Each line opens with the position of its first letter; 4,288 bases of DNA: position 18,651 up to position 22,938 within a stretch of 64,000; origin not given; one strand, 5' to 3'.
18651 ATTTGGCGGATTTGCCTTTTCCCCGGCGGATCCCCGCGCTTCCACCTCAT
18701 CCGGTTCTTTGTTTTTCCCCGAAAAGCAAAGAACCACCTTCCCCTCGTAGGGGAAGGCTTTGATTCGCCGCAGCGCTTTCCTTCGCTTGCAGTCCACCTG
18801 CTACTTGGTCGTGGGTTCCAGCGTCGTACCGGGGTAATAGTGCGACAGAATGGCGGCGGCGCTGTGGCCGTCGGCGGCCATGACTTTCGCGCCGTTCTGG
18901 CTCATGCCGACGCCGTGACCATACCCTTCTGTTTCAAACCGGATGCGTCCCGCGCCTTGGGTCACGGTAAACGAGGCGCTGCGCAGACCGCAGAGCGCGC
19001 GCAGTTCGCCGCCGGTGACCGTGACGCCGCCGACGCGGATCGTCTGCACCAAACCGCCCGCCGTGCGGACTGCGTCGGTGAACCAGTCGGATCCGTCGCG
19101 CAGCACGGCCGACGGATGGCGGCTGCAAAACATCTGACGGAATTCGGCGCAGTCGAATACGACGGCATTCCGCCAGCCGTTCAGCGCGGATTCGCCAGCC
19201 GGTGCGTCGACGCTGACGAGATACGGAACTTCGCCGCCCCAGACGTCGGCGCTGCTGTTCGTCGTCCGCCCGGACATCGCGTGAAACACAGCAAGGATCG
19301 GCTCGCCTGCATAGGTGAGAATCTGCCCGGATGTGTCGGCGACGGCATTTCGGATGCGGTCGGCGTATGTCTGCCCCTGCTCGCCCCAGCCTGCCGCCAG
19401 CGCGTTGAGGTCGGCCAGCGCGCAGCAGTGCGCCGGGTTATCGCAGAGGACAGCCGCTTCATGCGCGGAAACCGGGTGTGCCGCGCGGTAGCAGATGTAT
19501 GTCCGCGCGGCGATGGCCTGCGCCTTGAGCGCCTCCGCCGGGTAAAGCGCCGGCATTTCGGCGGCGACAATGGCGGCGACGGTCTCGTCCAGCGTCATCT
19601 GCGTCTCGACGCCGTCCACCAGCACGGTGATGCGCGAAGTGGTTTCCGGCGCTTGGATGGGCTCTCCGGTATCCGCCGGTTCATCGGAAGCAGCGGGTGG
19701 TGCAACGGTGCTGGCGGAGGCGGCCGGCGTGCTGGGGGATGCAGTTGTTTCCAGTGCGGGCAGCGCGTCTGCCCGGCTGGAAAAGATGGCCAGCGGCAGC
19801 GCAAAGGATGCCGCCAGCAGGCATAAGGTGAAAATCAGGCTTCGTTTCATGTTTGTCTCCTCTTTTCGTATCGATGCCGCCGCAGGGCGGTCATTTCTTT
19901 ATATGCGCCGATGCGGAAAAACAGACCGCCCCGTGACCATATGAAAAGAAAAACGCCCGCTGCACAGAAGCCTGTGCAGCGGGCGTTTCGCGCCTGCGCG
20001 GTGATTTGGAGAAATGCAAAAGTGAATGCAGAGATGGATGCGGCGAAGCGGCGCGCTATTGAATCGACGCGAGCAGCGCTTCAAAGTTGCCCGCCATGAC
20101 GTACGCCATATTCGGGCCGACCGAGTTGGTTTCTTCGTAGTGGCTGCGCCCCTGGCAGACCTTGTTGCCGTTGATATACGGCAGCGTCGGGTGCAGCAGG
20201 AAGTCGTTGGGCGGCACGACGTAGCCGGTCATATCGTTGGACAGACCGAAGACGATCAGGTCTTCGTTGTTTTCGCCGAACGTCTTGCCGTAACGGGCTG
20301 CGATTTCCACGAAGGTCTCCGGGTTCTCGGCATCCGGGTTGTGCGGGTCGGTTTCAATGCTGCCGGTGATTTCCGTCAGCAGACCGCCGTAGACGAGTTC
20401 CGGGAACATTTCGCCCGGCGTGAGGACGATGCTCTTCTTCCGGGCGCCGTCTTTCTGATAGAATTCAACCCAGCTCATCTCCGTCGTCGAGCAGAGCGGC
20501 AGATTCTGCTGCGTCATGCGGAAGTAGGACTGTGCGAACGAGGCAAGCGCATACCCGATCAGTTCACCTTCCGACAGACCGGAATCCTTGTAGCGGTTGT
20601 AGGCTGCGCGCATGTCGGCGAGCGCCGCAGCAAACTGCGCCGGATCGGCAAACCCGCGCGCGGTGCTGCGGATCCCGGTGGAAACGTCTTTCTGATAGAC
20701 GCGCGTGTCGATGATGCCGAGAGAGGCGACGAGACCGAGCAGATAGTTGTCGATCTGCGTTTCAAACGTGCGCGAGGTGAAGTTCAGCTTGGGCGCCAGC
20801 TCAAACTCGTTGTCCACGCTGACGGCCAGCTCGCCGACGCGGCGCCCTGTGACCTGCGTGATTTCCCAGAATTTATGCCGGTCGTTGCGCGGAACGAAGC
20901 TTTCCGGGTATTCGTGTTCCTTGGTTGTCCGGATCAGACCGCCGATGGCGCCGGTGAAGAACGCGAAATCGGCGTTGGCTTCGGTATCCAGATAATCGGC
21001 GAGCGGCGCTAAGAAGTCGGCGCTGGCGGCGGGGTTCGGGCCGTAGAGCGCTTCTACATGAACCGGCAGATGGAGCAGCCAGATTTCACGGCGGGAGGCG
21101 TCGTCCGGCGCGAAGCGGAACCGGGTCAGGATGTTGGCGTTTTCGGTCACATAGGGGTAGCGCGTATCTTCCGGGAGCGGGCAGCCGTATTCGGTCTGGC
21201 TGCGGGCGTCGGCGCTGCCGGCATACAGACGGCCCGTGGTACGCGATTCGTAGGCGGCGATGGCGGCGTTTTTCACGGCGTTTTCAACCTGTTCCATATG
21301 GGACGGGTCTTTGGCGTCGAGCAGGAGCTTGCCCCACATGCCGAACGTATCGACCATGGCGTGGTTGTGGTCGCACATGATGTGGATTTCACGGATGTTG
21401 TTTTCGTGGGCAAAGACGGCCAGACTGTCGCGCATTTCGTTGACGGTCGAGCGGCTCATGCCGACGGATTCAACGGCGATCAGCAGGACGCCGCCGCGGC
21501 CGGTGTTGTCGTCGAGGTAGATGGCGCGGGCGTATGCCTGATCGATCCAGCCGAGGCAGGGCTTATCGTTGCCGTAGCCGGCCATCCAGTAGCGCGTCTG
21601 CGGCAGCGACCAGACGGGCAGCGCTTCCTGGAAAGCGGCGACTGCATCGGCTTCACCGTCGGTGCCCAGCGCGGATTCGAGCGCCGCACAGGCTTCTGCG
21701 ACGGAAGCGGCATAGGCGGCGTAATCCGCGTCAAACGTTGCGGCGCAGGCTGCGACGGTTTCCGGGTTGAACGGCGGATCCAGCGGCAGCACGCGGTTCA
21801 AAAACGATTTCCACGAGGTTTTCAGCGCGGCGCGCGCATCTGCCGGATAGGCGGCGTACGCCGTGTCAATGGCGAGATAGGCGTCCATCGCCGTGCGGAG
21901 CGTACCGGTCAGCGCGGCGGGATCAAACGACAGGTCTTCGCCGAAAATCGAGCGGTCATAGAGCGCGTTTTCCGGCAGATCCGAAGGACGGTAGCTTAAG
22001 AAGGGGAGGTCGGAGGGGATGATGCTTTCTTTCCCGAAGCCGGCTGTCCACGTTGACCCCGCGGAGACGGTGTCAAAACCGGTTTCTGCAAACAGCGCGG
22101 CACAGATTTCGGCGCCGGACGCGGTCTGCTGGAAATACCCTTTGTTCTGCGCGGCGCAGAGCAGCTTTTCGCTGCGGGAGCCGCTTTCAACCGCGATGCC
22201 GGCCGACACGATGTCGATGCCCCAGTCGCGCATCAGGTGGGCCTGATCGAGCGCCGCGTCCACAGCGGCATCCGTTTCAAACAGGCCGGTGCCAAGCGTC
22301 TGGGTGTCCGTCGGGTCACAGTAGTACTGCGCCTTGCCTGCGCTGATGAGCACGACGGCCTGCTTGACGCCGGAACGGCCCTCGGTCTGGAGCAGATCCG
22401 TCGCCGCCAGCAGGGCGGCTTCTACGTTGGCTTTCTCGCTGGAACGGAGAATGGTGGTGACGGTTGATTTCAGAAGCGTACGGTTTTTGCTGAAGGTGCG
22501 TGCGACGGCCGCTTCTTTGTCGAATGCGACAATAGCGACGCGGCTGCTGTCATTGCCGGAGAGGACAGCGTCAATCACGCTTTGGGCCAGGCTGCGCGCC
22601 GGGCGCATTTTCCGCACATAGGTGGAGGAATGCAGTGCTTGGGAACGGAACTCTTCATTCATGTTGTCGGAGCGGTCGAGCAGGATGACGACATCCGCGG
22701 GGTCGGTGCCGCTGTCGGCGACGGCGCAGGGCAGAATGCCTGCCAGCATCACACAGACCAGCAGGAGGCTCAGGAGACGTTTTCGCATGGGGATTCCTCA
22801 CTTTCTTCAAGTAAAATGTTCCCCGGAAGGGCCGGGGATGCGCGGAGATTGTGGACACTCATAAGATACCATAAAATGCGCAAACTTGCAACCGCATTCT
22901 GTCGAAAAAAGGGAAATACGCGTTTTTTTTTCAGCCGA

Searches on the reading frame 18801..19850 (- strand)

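Call 61: search_protein_families(library=pfam, proteins=[window:18801-19850:-], max_evalue=0.00001)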
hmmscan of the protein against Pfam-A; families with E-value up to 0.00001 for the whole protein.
window:18801-19850:- (349 aa): 1 family
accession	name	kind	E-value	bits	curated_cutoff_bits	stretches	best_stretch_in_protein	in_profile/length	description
PF08486.15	SpoIID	-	1.2e-18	68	23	1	84-180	10-97/97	Stage II sporulation protein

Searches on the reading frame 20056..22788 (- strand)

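Call 61: search_protein_families(library=pfam, proteins=[window:20056-22788:-], max_evalue=0.00001)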
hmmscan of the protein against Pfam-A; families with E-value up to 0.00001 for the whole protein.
window:20056-22788:- (910 aa): 2 families
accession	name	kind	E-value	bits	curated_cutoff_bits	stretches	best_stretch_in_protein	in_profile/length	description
PF00092.34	VWA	-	2.2e-10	41.5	23.8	1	32-161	1-122/174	von Willebrand factor type A domain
PF13519.12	VWA_2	-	2e-09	38.5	27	1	33-151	1-106/107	von Willebrand factor type A domain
